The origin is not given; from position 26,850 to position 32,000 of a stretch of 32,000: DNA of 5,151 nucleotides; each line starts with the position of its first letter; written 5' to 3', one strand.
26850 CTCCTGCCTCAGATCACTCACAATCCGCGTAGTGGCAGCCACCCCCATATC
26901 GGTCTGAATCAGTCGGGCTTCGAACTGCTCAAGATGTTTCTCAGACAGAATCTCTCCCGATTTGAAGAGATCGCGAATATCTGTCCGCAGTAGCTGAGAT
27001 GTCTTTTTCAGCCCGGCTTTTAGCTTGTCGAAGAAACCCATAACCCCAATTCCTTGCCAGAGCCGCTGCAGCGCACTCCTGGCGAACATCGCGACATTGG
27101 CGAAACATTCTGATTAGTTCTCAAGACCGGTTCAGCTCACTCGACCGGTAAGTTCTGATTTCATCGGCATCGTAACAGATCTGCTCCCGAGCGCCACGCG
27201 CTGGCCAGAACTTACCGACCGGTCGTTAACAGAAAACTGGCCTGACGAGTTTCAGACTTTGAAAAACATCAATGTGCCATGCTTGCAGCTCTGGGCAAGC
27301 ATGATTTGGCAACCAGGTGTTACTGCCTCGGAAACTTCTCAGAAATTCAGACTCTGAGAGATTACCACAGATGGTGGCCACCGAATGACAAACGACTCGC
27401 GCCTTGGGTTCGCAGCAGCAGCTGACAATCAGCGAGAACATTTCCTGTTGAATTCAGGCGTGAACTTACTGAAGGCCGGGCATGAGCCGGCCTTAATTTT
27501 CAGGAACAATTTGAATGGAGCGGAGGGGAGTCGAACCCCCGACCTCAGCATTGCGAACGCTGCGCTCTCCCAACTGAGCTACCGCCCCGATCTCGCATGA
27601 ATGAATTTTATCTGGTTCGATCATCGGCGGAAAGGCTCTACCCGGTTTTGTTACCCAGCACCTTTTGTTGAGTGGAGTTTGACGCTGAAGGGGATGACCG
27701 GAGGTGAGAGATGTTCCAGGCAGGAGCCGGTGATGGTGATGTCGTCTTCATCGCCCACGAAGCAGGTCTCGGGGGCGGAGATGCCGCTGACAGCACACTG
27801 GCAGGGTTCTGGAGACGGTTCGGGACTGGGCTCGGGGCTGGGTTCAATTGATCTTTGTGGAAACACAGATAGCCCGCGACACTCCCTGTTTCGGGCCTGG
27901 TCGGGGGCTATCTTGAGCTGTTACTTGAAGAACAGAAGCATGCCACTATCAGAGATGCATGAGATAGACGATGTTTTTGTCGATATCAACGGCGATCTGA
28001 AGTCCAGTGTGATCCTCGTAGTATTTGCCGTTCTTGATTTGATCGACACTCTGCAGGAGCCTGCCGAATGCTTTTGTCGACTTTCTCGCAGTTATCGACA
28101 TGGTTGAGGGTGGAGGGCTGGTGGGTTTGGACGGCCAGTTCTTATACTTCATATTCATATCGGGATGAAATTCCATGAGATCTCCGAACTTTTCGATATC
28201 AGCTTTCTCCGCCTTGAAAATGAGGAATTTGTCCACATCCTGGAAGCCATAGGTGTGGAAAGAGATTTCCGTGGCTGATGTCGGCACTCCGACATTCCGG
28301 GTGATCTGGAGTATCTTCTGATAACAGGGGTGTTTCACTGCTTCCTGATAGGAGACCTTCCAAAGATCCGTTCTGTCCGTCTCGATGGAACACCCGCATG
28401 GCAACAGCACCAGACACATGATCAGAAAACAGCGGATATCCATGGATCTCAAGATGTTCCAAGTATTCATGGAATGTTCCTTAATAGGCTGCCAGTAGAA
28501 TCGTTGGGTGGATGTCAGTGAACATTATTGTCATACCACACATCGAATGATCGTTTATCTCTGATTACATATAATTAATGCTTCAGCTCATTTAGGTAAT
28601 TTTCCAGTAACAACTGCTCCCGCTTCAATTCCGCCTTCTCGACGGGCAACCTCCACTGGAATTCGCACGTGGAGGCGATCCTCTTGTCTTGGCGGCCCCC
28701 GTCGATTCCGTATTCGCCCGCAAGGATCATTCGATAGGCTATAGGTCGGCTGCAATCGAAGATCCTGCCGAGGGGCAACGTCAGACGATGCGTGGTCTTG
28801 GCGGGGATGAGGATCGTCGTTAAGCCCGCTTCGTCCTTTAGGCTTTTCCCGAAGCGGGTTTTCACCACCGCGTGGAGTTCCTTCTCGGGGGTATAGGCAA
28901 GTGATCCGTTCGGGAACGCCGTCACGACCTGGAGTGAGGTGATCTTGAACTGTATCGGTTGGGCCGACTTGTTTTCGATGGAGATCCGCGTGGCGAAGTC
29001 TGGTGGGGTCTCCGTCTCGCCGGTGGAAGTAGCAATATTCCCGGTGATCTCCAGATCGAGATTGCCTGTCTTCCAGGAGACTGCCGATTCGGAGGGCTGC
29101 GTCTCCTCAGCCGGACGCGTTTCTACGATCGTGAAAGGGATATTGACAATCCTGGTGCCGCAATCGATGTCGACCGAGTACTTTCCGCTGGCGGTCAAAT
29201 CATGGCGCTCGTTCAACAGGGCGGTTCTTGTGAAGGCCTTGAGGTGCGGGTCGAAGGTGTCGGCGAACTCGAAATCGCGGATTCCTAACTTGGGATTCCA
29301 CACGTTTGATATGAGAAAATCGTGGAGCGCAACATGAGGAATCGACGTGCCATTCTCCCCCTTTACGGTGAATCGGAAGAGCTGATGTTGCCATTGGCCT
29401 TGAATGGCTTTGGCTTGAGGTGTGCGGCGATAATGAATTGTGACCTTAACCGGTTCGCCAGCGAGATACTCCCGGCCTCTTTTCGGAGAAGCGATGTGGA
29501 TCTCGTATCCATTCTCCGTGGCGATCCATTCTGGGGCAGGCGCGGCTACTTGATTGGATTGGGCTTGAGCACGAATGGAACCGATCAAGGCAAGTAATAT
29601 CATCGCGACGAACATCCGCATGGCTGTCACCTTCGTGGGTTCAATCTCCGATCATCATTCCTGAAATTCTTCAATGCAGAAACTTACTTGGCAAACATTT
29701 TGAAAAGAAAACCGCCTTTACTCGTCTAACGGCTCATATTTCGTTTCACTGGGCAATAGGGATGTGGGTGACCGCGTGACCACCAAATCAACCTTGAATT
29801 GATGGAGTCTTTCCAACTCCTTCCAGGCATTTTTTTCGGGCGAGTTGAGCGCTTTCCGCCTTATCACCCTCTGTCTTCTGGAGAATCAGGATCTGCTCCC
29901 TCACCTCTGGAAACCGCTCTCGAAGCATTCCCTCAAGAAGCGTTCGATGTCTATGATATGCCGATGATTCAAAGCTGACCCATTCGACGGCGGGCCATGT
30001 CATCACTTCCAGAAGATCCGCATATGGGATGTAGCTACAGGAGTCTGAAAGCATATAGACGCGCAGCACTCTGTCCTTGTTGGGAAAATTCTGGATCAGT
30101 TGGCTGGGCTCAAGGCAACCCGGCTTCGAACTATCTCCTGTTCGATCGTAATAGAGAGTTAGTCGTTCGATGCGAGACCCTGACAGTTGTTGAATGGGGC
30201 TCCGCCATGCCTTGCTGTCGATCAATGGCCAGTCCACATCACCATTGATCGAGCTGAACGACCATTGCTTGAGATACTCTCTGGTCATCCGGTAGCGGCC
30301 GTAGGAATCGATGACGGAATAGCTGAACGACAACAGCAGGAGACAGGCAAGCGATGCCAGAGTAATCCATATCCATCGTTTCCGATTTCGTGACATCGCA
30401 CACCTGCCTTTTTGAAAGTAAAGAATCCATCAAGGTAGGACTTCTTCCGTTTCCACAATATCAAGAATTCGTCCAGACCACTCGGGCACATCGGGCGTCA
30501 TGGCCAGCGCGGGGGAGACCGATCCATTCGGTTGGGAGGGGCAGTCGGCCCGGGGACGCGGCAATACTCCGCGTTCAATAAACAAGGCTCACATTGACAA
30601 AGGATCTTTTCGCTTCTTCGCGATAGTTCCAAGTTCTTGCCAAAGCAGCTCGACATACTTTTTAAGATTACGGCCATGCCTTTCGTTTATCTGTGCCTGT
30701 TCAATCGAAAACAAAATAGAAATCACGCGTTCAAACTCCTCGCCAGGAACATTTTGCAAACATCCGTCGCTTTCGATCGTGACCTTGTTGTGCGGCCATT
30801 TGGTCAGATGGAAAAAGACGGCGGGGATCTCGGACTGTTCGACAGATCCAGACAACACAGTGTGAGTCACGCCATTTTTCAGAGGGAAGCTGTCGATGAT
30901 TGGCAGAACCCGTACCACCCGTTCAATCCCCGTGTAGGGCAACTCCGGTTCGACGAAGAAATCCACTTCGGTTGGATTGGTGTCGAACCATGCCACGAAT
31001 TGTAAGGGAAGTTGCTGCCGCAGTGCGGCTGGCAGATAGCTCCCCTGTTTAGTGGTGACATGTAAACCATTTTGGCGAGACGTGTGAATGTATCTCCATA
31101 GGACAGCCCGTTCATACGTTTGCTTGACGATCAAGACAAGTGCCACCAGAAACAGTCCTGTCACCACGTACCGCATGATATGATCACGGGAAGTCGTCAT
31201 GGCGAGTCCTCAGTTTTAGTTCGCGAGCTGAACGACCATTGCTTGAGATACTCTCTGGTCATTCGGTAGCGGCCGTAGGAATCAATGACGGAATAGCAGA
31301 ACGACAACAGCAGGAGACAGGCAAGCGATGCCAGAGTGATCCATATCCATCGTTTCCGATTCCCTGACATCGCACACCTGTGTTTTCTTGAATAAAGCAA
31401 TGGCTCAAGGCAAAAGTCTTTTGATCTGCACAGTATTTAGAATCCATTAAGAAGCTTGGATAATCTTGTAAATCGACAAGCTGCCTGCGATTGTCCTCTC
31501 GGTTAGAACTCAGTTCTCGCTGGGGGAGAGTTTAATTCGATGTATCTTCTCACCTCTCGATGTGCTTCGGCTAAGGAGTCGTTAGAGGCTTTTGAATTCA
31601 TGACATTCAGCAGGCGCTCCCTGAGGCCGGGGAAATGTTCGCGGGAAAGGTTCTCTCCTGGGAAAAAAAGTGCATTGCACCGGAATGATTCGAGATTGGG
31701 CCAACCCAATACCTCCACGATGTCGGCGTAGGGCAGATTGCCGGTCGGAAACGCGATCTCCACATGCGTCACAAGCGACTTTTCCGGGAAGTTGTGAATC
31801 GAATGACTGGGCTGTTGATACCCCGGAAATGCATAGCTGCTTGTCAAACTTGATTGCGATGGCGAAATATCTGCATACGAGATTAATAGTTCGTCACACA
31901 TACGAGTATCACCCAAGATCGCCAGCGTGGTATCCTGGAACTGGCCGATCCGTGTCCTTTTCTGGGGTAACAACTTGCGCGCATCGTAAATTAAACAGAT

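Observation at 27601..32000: All-minus-strand block of exported or membrane-anchored orphan proteins abutting tRNA-Ala: best candidate for an undescribed envelope system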

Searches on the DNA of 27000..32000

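Call 86: search_rna_families(source=window, start=27000, end=32000, threshold=evalue, max_evalue=0.1)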
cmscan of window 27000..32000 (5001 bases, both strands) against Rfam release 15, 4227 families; matches with E-value up to 0.1: 1.
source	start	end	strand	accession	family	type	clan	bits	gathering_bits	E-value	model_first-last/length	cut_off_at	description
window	27516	27588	-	RF00005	tRNA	Gene; tRNA;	CL00001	64.4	29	8.5e-13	1-71/71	no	tRNA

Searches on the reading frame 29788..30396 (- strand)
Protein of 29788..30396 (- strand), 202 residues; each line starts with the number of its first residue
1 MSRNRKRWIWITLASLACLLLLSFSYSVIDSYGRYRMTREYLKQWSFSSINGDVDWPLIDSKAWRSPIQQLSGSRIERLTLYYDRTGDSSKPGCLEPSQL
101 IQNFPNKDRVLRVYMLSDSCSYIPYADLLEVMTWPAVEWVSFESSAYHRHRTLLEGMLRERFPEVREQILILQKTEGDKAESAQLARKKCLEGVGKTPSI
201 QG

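Call 5: search_protein_families(library=pfam, proteins=[window:29788-30396:-], max_evalue=1)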
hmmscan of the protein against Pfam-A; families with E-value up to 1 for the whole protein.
window:29788-30396:- (202 aa): 0 families

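Call 6: search_protein_families(library=ncbifam, proteins=[window:29788-30396:-], max_evalue=1)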
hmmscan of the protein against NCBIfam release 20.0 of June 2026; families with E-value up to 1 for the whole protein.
window:29788-30396:- (202 aa): 0 families

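Call 15: find_homologous_proteins(query=window:29788-30396:-, max_evalue=0.001)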
Query window:29788-30396:- (202 aa): 4 proteins with E <= 0.001 among 137 candidates.
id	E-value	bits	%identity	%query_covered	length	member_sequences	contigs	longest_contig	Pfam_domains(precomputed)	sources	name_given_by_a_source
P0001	1.5e-117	408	94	94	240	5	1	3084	-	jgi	jgi:hypothetical protein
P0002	4.0e-99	348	84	94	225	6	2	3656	-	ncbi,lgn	-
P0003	5.9e-72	259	78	76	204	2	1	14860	-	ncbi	-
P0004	3.7e-20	90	64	38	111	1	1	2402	-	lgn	-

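Call 18: search_protein_families(library=padloc, proteins=[window:29788-30396:-], max_evalue=1)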
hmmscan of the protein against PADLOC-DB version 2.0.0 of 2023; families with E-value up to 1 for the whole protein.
window:29788-30396:- (202 aa): 0 families

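Call 19: search_protein_families(library=phrogs, proteins=[window:29788-30396:-], max_evalue=1)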
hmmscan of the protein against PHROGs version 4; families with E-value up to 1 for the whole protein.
window:29788-30396:- (202 aa): 2 families
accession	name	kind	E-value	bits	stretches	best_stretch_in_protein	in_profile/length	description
phrog_21694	-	head and packaging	0.3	11.9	1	132-166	7-41/66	Hoc-like head decoration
phrog_19741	-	unknown function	0.35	10.4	1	155-191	413-449/663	-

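Call 20: find_encoding_contigs(protein=window:29788-30396:-, flank=10000, max_places=6)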
Protein window:29788-30396:- (202 aa): 1 contig read that carries it; 1 place shown.
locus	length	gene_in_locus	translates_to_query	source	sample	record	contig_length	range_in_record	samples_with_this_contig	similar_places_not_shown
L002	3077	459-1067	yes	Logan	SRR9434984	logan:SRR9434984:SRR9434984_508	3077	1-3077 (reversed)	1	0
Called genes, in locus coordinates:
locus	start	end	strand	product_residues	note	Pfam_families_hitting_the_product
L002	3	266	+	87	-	?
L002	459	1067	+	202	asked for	-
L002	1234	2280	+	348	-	-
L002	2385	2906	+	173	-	-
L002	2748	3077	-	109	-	?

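Call 29: find_homologous_proteins(query=A1, max_evalue=0.01)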
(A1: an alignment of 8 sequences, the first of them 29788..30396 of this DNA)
Query A1 (8 sequences) (202 aa, profile of the alignment): 13 proteins with E <= 0.01 among 4205 candidates.
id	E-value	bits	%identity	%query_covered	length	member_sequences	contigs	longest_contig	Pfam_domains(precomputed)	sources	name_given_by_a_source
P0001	2.0e-92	326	94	94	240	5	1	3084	-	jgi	jgi:hypothetical protein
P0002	4.5e-88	312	84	94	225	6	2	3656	-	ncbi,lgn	-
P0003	6.8e-68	246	78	76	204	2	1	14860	-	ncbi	-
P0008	1.2e-64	236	26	76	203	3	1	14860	-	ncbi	-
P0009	7.1e-58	214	-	-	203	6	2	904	-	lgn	-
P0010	1.1e-42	164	-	-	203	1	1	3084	-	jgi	jgi:hypothetical protein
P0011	2.8e-42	163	30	41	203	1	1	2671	-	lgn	-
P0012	2.1e-41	160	-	-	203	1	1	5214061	-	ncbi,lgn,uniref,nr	ncbi:hypothetical protein Spb1_07120 [Planctopirus ephydatiae]|uniref:Uncharacterized protein n=1 Ta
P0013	5.5e-41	158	-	-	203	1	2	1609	-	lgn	-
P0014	1.9e-39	153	-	-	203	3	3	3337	-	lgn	-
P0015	4.9e-37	145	-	-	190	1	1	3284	-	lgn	-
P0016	8.6e-31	125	-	-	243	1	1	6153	-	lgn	-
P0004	2.5e-26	110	64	38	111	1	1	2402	-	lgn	-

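Call 32: find_encoding_contigs(protein=P0012, flank=10000, max_places=4)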
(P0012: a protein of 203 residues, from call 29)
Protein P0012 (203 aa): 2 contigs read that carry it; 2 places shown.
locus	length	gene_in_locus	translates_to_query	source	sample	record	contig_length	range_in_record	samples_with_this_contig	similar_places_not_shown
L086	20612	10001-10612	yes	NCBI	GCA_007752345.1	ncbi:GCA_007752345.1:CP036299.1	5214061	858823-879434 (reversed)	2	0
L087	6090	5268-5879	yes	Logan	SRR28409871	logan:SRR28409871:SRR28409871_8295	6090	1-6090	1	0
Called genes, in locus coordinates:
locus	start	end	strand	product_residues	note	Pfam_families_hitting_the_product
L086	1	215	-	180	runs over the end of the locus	PF03073:TspO_MBR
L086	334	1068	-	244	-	PF02985:HEAT (faint), PF01602:Adaptin_N (faint), PF13646:HEAT_2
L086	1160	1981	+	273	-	PF01261:AP_endonuc_2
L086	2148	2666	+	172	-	-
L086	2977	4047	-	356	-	PF12799:LRR_4 (faint), PF23598:LRR_14 (weak)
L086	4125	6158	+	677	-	-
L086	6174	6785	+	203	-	-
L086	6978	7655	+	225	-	-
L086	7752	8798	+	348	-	-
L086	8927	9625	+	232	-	-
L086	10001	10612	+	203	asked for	-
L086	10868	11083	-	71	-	-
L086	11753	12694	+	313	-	PF02881:SRP54_N (weak), PF13604:AAA_30, PF06414:Zeta_toxin (weak), PF13191:AAA_16 (weak), PF13401:AAA_22 (weak), PF00448:SRP54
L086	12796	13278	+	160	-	PF01668:SmpB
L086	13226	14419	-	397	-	-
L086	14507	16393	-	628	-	PF07993:NAD_binding_4 (faint), PF01073:3Beta_HSD, PF01370:Epimerase, PF02719:Polysacc_synt_2, PF04321:RmlD_sub_bind, PF05368:NmrA (weak), PF13460:NAD_binding_10 (faint), PF16363:GDP_Man_Dehyd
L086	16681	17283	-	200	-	-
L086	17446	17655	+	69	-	-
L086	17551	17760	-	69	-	PF10636:hemP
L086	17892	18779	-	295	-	PF01882:DUF58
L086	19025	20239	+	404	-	PF00764:Arginosuc_synth, PF20979:Arginosuc_syn_C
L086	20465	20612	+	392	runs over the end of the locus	PF13439:Glyco_transf_4, PF13579:Glyco_trans_4_4, PF13477:Glyco_trans_4_2, PF00534:Glycos_transf_1, PF13692:Glyco_trans_1_4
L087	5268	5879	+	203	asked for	-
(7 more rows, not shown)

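Call 33: find_encoding_contigs(protein=P0016, flank=10000, max_places=4)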
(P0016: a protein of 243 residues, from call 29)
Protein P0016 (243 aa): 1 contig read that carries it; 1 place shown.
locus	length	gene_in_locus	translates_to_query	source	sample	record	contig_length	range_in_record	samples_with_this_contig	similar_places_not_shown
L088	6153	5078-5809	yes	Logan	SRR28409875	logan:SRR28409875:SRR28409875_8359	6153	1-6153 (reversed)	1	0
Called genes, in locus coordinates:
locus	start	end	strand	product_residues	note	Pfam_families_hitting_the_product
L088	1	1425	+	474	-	?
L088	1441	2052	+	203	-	-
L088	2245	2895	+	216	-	-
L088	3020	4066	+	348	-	-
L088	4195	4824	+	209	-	-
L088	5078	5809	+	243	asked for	-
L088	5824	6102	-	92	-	-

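Call 37: search_protein_families(library=pfam, proteins=[L086:4125-6158:+, L086:8927-9625:+, L086:2977-4047:-, L086:2148-2666:+], max_evalue=0.1)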
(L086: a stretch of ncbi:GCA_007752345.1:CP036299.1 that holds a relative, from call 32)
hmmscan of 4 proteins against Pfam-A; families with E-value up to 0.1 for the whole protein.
L086:4125-6158:+ (677 aa): 3 families
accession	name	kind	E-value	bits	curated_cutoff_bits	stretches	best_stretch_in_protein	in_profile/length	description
PF02709.20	Glyco_transf_7C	-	1.2e-08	34.9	23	1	8-55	14-61/78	N-terminal domain of galactosyltransferase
PF25564.1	DUF7933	-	0.075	13.4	26.5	0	273-320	55-102/123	Domain of unknown function (DUF7933)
PF09099.16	Qn_am_d_aIII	-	0.092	13.5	22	0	263-335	13-81/82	Quinohemoprotein amine dehydrogenase, alpha subunit domain III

L086:8927-9625:+ (232 aa): 0 families

L086:2977-4047:- (356 aa): 4 families
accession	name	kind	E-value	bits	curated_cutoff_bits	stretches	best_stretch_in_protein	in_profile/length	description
PF23598.1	LRR_14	-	2.4e-12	46.7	40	2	113-178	109-177/353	Leucine-rich repeat region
PF12799.13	LRR_4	-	8.9e-08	32.6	27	0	283-315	1-30/44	Leucine Rich repeats (2 copies)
PF13855.12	LRR_8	-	0.0003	20.9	27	0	239-294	5-60/61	Leucine rich repeat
PF24758.1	LRR_At5g56370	-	0.00093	19.4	27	0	252-322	30-100/227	FBD-associated F-box protein At5g56370, LRR repeats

L086:2148-2666:+ (172 aa): 1 family
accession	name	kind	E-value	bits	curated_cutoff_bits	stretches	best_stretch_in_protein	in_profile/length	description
PF20171.3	OpcA_G6PD_C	-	0.078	13.9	27.7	0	38-160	32-120/135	Glucose-6-phosphate dehydrogenase subunit C-terminal domain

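Call 77: search_solved_structures(query=A6, max_evalue=10)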
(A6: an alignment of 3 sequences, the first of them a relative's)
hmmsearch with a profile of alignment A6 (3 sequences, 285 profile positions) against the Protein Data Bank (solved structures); distinct sequences matched with E-value up to 10: 1.
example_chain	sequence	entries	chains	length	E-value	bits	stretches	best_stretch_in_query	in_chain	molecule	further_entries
2g5x_A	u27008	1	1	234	0.066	15.6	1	57-142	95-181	Ribosome-inactivating protein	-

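Call 78: search_protein_families(library=pfam, alignment_id=A6, max_evalue=1)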
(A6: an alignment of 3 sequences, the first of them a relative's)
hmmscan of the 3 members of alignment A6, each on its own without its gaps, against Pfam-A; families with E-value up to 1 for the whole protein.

A. member 1, L086:5280-6155:+ (292 aa): 0 families

B. families by the number of members that match (of 3 scanned): 2 families
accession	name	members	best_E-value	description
PF09695.16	YtfJ_HI0045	1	0.16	Bacterial protein of unknown function (YtfJ_HI0045)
PF12638.12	Staygreen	1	0.17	Staygreen protein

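Call 85: search_protein_families(library=pfam, proteins=[L095:1269-1961:+, L092:8306-8935:+], max_evalue=0.001)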
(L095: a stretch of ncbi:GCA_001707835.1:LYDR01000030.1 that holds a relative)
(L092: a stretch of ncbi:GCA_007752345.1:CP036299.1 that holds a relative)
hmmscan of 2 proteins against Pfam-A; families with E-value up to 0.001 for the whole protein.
L095:1269-1961:+ (230 aa): 0 families

L092:8306-8935:+ (209 aa): 0 families

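Call 100: search_dna_similar(query=L086:4860-6155:+, collection=plasmids, mode=protein, max_evalue=0.001, max_rows=5)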
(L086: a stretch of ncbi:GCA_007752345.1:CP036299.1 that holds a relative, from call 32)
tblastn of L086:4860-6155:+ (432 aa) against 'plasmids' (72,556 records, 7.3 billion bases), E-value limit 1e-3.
No match.

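Call 101: search_dna_similar(query=L086:4860-6155:+, collection=phages, mode=protein, max_evalue=0.001, max_rows=5)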
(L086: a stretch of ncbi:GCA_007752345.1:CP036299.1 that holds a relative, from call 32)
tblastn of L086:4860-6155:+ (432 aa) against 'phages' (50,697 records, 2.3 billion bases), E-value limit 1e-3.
No match.
